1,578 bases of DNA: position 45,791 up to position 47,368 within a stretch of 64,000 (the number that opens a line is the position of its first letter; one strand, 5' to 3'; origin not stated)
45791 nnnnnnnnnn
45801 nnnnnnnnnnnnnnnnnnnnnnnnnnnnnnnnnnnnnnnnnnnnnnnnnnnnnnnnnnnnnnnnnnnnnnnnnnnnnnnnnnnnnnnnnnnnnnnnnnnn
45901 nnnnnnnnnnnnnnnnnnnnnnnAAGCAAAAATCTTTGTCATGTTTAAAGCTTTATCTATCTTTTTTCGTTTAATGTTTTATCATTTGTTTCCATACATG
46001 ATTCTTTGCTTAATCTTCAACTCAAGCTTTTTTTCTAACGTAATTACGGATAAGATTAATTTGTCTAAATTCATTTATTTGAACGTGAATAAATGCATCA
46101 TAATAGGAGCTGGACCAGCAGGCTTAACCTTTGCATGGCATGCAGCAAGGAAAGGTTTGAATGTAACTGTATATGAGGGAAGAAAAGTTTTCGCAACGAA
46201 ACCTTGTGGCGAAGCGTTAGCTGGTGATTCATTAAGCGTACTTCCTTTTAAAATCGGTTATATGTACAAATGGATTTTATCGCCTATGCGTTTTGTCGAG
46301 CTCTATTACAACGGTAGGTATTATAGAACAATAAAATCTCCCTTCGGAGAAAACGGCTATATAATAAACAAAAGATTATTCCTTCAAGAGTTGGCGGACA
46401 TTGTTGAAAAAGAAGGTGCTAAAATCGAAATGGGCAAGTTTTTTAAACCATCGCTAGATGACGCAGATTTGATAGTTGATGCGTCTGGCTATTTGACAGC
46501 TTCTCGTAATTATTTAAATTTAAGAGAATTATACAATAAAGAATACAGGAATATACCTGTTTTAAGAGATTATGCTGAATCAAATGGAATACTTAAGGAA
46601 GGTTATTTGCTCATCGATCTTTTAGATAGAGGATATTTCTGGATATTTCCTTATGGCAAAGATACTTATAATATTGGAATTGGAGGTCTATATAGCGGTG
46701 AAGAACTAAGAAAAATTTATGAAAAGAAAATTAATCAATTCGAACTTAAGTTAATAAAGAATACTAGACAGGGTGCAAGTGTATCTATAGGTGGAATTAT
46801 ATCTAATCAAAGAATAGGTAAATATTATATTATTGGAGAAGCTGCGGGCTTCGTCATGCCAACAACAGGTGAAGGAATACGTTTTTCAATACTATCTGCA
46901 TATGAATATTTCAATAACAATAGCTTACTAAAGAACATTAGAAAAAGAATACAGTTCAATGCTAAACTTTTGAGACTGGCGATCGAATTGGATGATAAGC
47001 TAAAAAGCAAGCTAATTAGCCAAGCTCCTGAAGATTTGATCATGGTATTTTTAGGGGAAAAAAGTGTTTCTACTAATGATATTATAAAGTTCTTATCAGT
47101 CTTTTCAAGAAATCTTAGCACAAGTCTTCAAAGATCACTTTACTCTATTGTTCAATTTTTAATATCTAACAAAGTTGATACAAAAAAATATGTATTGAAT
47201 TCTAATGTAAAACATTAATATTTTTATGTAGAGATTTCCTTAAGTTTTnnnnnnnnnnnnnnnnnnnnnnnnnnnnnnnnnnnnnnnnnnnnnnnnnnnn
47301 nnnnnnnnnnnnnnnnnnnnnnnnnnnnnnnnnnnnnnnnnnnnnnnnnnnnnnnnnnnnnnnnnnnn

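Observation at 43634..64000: Accessory-looking cluster: three paralogous ~1100–1200-aa N-anchored beta-repeat giants interleaved with three GGR-family flavoproteins and other anchored beta-rich proteins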

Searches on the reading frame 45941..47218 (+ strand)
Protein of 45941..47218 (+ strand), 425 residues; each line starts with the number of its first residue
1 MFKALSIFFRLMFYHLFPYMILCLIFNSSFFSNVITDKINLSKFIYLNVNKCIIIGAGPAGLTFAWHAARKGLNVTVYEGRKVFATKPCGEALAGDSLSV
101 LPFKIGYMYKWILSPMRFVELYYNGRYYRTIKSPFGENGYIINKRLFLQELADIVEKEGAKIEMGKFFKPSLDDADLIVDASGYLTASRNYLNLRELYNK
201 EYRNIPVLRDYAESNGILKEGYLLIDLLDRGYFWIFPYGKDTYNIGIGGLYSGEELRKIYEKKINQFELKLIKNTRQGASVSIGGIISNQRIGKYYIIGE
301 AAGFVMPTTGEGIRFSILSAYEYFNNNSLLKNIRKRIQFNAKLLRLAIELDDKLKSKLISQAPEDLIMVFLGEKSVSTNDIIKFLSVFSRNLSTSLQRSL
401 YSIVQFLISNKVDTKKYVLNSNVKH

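Call 4: search_protein_families(library=pfam, proteins=[window:45941-47218:+], max_evalue=0.01)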
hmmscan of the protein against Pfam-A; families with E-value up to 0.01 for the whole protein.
window:45941-47218:+ (425 aa): 11 families
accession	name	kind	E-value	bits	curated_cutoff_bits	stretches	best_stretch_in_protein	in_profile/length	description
PF13450.12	NAD_binding_8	-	4.8e-08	33.6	21.9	1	54-82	1-29/68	NAD(P)-binding Rossmann-like domain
PF01266.30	DAO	-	5.8e-07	29.8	27.9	1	52-83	2-33/353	FAD dependent oxidoreductase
PF07992.20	Pyr_redox_2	-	3.3e-06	27.2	26.1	1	51-89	2-40/291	Pyridine nucleotide-disulphide oxidoreductase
PF22578.2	GGR_cat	-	5e-06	26.7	27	1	230-270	31-70/88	Geranylgeranyl reductase catalytic domain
PF01134.28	GIDA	-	1.8e-05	24.4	22.1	1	51-101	1-52/391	Glucose inhibited division protein A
PF03486.20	HI0933_like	-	5.6e-05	23.1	50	1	51-87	2-38/244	HI0933-like protein Rossmann domain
PF05834.18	Lycopene_cycl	-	0.00021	21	23.4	0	53-80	3-32/380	Lycopene cyclase protein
PF01494.25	FAD_binding_3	-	0.00028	20.6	22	0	52-98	4-50/349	FAD binding domain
PF00890.30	FAD_binding_2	-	0.00034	20.3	20.4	1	53-83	3-33/414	FAD binding domain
PF13738.12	Pyr_redox_3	-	0.00038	20.2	30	1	53-83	1-32/305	Pyridine nucleotide-disulphide oxidoreductase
PF01946.23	Thi4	-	0.0015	18.3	26.2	1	46-81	14-50/235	Thi4 family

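Call 6: search_protein_families(library=ncbifam, proteins=[window:45941-47218:+], max_evalue=0.01)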
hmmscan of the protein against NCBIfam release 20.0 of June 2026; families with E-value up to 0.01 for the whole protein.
window:45941-47218:+ (425 aa): 56 families (the best 25 are shown)
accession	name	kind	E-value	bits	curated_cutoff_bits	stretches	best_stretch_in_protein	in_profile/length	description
TIGR02032.1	GG-red-SF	subfamily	5.6e-35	121.5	158.8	1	53-320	4-290/297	geranylgeranyl reductase family protein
NF041080.1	DGGGPL_reductase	equivalog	4.8e-20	71.9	580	2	52-176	4-127/447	digeranylgeranylglycerophospholipid reductase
TIGR02023.1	BchP-ChlP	subfamily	8.2e-14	51.4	343.3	2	232-319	204-290/388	geranylgeranyl diphosphate reductase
NF045655.1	MkRedMenJ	equivalog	3.8e-13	49.1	700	2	231-317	210-305/406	menaquinone reductase MenJ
NF041160.1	DGGPL_Thplmales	equivalog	3.4e-11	42.7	780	2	52-164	6-120/396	digeranylgeranylglycerophospholipid reductase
NF033113.0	halo_ClmS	equivalog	2.5e-08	32.9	900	1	50-101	3-53/570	chloramphenicol-biosynthetic FADH2-dependent halogenase CmlS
NF008519.0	PRK11445.1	equivalog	2.3e-07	30.4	303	1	231-359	201-332/355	FAD-binding protein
NF049967.1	QhpG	equivalog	7.4e-07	28.4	240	1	53-84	2-33/423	flavin-dependent monooxygenase QhpG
NF009410.0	PRK12771.1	subfamily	2.7e-06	26.3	516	1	50-82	139-171/566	NAD(P)-binding protein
TIGR02028.1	ChlP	equivalog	4e-06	25.9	505.3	0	222-320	198-297/398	geranylgeranyl reductase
TIGR00275.1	TIGR00275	subfamily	9.9e-06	24.6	183.8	1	52-87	1-36/401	aminoacetone oxidase family FAD-binding enzyme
NF009414.0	PRK12778.1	equivalog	1.2e-05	23.8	1103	1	37-80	419-462/752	bifunctional dihydroorotate dehydrogenase B NAD binding subunit/NADPH-dependent glutamate synthase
NF004835.0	PRK06185.1-4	equivalog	2.2e-05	23.5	601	1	50-101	11-62/411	FAD-dependent oxidoreductase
NF005548.0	PRK07208.1-4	equivalog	2.6e-05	23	389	1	50-82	4-36/488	hypothetical protein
NF004834.1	PRK06185.1-3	subfamily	3.3e-05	22.9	500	1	50-101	8-59/420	FAD-dependent oxidoreductase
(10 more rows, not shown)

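Call 31: find_homologous_proteins(query=window:45941-47218:+)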
Query window:45941-47218:+ (425 aa): 263 proteins with E <= 0.001 among 8000 candidates; the best 120 are listed.
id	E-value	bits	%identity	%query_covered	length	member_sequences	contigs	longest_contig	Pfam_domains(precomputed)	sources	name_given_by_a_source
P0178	9.2e-277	936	100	100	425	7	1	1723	PF01266.31,PF22578.3,PF13450.13,PF07992.21,PF01134.29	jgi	jgi:hypothetical protein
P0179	5.1e-219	746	91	87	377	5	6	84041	PF01266.31,PF22578.3,PF13450.13,PF07992.21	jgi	-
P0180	1.8e-179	615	73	87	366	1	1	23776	PF22578.3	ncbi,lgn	-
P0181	1.4e-173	596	73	87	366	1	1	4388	PF01266.31,PF22578.3,PF13450.13,PF07992.21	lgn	-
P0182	3.4e-162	558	68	86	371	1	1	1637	PF01266.31,PF22578.3,PF13450.13,PF07992.21,PF01134.29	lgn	-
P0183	3.3e-160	552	69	85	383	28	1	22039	PF22578.3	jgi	jgi:flavin-dependent dehydrogenase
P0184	1.4e-154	533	65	87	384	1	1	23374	PF22578.3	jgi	-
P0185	7.0e-136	472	62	79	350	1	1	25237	PF01266.31,PF22578.3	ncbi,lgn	-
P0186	2.6e-122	427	72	63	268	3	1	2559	PF22578.3,PF13450.13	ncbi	-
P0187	2.1e-119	418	59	80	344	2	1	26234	PF01266.31,PF22578.3,PF13450.13,PF07992.21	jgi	-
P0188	3.2e-114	400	54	80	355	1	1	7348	PF22578.3,PF13450.13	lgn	-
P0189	1.3e-55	207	37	80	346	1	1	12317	PF01266.31,PF22578.3,PF13450.13,PF00890.31,PF07992.21,PF03486.21,PF01494.26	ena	-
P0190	5.5e-55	205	37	81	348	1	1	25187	PF01266.31,PF01494.26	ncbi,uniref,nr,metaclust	ncbi:hypothetical protein AKJ45_00770 [candidate division MSBL1 archaeon SCGC-AAA261F19]|uniref:FAD-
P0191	5.9e-50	189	38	77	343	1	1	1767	PF01266.31,PF07992.21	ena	-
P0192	6.2e-49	185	37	72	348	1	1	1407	PF01266.31,PF13450.13,PF07992.21,PF03486.21,PF01134.29,PF01494.26,PF12831.14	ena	-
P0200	2.0e-44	171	33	79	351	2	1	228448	PF01266.31,PF13450.13,PF07992.21,PF03486.21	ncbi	-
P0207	8.6e-39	152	35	79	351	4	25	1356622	PF01266.31,PF22578.3,PF13450.13,PF07992.21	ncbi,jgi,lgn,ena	ncbi:MAG: FAD-dependent oxidoreductase [Thermoproteota archaeon]|jgi:Dehydrogenases (flavoproteins)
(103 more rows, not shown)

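Call 32: find_encoding_contigs(protein=P0180, flank=10000, max_places=2)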
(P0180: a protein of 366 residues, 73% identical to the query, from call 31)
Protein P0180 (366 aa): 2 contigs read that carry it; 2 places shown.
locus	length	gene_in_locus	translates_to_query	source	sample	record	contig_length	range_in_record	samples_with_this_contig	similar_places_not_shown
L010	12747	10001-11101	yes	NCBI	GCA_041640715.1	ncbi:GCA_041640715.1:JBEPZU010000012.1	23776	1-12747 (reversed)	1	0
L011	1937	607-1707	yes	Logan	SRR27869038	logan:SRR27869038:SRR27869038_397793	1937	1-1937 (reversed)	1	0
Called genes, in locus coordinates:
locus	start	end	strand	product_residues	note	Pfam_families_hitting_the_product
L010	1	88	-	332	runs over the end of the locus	PF04014:MazE_antitoxin, PF01895:PhoU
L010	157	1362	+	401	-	PF12849:PBP_like_2, PF01547:SBP_bac_1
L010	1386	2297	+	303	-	PF00528:BPD_transp_1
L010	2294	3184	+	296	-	PF00528:BPD_transp_1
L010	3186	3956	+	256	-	PF00005:ABC_tran, PF02463:SMC_N (weak), PF13304:AAA_21 (weak)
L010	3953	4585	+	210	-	PF01895:PhoU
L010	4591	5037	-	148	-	PF02675:AdoMet_dc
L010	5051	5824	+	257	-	-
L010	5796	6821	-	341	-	PF01008:IF-2B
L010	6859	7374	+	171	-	PF02778:tRNA_int_endo_N (faint), PF01974:tRNA_int_endo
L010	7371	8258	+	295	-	PF01040:UbiA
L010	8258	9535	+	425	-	PF13393:tRNA-synt_His, PF00587:tRNA-synt_2b, PF03129:HGTP_anticodon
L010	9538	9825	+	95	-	-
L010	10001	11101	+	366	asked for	PF22578:GGR_cat (weak)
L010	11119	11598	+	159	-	-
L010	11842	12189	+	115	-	PF04343:DUF488, PF22751:DUF488-N3a, PF22752:DUF488-N3i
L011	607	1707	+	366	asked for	PF22578:GGR_cat (weak)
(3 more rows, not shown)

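Call 33: find_encoding_contigs(protein=P0184, flank=10000, max_places=2)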
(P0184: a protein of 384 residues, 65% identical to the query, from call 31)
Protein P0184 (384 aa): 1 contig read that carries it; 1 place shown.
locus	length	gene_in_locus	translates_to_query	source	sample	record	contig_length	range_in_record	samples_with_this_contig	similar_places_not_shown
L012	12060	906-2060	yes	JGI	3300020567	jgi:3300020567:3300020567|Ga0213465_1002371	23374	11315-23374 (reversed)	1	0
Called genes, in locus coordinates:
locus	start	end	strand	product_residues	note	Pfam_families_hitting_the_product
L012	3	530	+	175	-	?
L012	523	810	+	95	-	-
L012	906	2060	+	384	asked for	PF22578:GGR_cat (weak)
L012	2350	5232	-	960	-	PF00133:tRNA-synt_1, PF09334:tRNA-synt_1g, PF01406:tRNA-synt_1e, PF09334:tRNA-synt_1g, PF08264:Anticodon_1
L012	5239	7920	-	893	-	PF01411:tRNA-synt_2c, PF07973:tRNA_SAD, PF02272:DHHA1 (weak)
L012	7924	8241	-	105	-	PF00428:Ribosomal_60s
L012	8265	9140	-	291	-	PF00466:Ribosomal_L10, PF17777:RL10P_insert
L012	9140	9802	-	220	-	PF00687:Ribosomal_L1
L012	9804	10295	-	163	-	PF03946:Ribosomal_L11_N, PF00298:Ribosomal_L11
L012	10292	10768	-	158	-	PF03439:Spt5-NGN, PF00467:KOW (weak)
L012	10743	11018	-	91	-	PF00584:SecE (weak)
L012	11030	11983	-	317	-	PF02729:OTCace_N, PF00185:OTCace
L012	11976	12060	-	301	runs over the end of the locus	PF02881:SRP54_N (faint), PF00448:SRP54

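Call 34: find_encoding_contigs(protein=P0185, flank=10000, max_places=2)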
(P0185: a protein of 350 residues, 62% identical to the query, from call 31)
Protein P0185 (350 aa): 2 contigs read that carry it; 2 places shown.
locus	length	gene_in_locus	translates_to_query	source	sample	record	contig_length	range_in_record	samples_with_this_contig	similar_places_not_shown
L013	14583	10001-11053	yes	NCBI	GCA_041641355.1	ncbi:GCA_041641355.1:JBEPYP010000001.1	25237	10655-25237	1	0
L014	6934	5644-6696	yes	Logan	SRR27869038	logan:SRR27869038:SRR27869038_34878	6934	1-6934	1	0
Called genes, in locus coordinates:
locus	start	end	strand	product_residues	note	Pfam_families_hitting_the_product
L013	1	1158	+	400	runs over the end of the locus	PF12849:PBP_like_2, PF01547:SBP_bac_1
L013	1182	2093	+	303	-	PF00528:BPD_transp_1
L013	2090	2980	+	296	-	PF00528:BPD_transp_1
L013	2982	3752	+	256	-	PF00005:ABC_tran, PF02463:SMC_N (weak), PF13304:AAA_21 (weak)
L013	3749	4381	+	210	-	PF01895:PhoU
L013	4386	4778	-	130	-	PF02675:AdoMet_dc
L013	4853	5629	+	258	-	-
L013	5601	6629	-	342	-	PF01008:IF-2B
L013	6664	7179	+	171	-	PF02778:tRNA_int_endo_N (weak), PF01974:tRNA_int_endo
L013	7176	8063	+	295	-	PF01040:UbiA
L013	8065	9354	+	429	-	PF13393:tRNA-synt_His, PF00587:tRNA-synt_2b, PF03129:HGTP_anticodon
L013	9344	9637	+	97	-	-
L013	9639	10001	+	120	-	PF01042:Ribonuc_L-PSP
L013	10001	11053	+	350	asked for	PF01266:DAO (faint), PF22578:GGR_cat (weak)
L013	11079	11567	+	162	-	-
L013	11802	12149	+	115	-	PF04343:DUF488, PF22751:DUF488-N3a, PF22752:DUF488-N3i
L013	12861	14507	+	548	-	PF00496:SBP_bac_5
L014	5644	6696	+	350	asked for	PF01266:DAO (faint), PF22578:GGR_cat (weak)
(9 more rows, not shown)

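Call 39: find_encoding_contigs(protein=P0200, flank=10000, max_places=2)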
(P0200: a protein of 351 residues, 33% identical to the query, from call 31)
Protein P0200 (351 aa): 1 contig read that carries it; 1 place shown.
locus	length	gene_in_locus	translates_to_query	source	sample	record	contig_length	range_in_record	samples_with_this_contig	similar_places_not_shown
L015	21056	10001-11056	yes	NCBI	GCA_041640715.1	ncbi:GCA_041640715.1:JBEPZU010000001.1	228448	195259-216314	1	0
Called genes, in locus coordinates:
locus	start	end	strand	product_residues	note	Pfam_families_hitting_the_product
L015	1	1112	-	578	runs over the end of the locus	PF01935:DUF87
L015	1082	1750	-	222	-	-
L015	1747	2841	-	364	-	PF09376:NurA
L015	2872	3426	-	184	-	PF03266:NTPase_1, PF10649:DUF2478 (weak)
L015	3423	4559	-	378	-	PF00579:tRNA-synt_1b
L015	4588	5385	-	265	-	PF00459:Inositol_P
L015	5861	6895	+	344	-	PF01300:Sua5_yciO_yrdC, PF03481:Sua5_C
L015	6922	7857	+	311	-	PF00248:Aldo_ket_red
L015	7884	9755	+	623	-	PF00753:Lactamase_B, PF16661:Lactamase_B_6, PF23023:Anti-Pycsar_Apyc1, PF12706:Lactamase_B_2, PF10996:Beta-Casp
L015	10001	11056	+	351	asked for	PF01266:DAO (weak), PF03486:HI0933_like (weak), PF07992:Pyr_redox_2 (weak), PF13450:NAD_binding_8 (weak)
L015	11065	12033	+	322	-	PF04007:DUF354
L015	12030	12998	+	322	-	PF00753:Lactamase_B (faint)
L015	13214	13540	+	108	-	-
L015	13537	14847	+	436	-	PF02881:SRP54_N, PF20720:nSTAND3 (faint), PF00448:SRP54, PF01656:CbiA (weak), PF13207:AAA_17 (weak), PF13401:AAA_22 (weak), PF16575:CLP1_P (faint), PF02978:SRP_SPB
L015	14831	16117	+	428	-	PF22023:Pus10_THUMP_arc, PF21238:Pus10_C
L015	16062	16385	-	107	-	PF01157:Ribosomal_L21e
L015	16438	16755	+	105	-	PF03874:RNA_pol_Rpb4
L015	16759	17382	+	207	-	PF04919:DUF655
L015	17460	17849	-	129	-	PF21485:IF5A-like_N, PF08207:EFP_N (weak), PF01287:eIF-5a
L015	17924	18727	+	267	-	PF01513:NAD_kinase, PF20143:NAD_kinase_C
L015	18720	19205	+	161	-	PF17146:PIN_6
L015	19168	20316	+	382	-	PF22458:RsmF-B_ferredox, PF01472:PUA, PF01189:Methyltr_RsmB-F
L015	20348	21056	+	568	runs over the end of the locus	PF00085:Thioredoxin (weak), PF03190:Thioredox_DsbH, PF13098:Thioredoxin_2, PF13899:Thioredoxin_7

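Call 40: find_encoding_contigs(protein=P0207, flank=10000, max_places=3)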
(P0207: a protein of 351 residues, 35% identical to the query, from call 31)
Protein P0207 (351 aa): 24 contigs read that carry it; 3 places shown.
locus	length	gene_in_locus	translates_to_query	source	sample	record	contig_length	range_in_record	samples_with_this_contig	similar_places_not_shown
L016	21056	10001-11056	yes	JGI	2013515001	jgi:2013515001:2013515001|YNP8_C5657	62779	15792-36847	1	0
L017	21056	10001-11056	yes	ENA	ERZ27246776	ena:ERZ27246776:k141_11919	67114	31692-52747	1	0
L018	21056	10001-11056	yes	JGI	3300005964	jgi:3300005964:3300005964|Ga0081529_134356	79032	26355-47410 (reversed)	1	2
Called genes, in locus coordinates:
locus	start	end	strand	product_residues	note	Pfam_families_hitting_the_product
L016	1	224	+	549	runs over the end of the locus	PF06418:CTP_synth_N, PF00117:GATase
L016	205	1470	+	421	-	PF02403:Seryl_tRNA_N, PF00587:tRNA-synt_2b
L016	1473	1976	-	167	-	PF05163:DinB, PF12867:DinB_2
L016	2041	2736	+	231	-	PF07690:MFS_1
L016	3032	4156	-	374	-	PF07282:Cas12f1-like_TNB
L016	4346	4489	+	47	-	-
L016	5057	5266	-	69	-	-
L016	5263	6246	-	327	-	PF07431:DUF1512, PF23542:DUF1512_C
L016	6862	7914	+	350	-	PF01300:Sua5_yciO_yrdC, PF03481:Sua5_C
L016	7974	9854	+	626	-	PF00753:Lactamase_B, PF16661:Lactamase_B_6 (weak), PF23023:Anti-Pycsar_Apyc1, PF12706:Lactamase_B_2, PF10996:Beta-Casp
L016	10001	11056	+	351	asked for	PF01266:DAO (faint), PF07992:Pyr_redox_2 (weak), PF13450:NAD_binding_8 (faint), PF22578:GGR_cat (weak)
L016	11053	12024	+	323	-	PF04007:DUF354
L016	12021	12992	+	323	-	PF00753:Lactamase_B (weak), PF13483:Lactamase_B_3 (weak), PF12706:Lactamase_B_2 (weak)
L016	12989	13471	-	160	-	PF01243:PNPOx_N, PF12900:Pyridox_ox_2 (weak)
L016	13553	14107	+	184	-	-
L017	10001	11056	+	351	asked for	PF01266:DAO (faint), PF07992:Pyr_redox_2 (weak), PF13450:NAD_binding_8 (faint), PF22578:GGR_cat (weak)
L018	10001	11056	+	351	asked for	PF01266:DAO (faint), PF07992:Pyr_redox_2 (weak), PF13450:NAD_binding_8 (faint), PF22578:GGR_cat (weak)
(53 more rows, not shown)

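Call 58: search_solved_structures(query=window:46085-47218:+, max_evalue=0.00001)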
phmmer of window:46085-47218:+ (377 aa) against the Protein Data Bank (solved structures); distinct sequences matched with E-value up to 0.00001: 7.
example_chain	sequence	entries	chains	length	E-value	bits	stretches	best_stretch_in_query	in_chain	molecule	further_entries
3oz2_A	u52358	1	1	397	2.2e-09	40.2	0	176-272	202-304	Digeranylgeranylglycerophospholipid reductase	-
3atq_A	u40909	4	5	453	7.7e-07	31.9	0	154-273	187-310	Conserved Archaeal protein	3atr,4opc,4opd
4opg_A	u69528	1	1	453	7.8e-07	31.8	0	154-273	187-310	Conserved Archaeal protein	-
4opl_A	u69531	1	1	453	1.1e-06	31.4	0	154-273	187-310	Conserved Archaeal protein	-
4opt_A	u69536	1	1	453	1.1e-06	31.4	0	154-273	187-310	Conserved Archaeal protein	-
4opu_A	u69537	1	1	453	1.5e-06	30.9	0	154-273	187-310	Conserved Archaeal protein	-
4opi_A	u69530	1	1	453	5.2e-06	29.1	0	5-125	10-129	Conserved Archaeal protein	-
